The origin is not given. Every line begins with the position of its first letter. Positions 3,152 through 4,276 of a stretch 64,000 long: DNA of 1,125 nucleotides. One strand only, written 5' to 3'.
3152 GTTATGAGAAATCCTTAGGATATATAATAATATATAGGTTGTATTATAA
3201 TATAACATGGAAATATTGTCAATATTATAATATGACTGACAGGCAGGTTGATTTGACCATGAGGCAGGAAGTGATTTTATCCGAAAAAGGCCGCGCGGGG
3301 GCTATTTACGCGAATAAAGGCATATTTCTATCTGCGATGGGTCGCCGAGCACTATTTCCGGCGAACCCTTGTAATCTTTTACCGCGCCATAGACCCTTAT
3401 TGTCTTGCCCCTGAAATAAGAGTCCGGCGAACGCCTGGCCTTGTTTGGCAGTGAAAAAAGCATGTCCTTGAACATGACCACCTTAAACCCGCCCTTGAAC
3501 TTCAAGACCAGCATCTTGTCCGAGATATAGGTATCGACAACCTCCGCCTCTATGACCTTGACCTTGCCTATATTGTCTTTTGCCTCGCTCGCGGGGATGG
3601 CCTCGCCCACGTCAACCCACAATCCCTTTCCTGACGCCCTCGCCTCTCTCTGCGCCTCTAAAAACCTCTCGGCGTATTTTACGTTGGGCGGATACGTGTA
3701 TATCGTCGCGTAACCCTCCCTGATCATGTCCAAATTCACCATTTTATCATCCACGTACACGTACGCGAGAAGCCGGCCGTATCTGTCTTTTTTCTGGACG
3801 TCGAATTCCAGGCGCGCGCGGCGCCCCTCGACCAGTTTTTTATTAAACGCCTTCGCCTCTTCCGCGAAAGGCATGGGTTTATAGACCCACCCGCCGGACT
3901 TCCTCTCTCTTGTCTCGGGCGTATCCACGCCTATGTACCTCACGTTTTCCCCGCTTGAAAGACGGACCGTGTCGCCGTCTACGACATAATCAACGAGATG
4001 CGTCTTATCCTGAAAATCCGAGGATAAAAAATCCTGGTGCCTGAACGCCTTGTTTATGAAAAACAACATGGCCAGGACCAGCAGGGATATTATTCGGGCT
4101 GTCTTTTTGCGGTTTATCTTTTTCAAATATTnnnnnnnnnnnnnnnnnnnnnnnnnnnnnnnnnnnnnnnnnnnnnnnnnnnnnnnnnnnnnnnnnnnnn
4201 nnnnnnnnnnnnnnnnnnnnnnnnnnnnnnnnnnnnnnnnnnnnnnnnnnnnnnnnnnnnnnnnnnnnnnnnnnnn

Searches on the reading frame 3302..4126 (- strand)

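Call 37: search_protein_families(library=pfam, proteins=[window:3302-4126:-], max_evalue=0.00001)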
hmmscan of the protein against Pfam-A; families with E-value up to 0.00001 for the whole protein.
window:3302-4126:- (274 aa): 1 family
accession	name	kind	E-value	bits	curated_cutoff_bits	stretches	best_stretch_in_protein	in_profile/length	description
PF00565.23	SNase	-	2.4e-28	99.1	21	1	61-171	1-106/107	Staphylococcal nuclease homologue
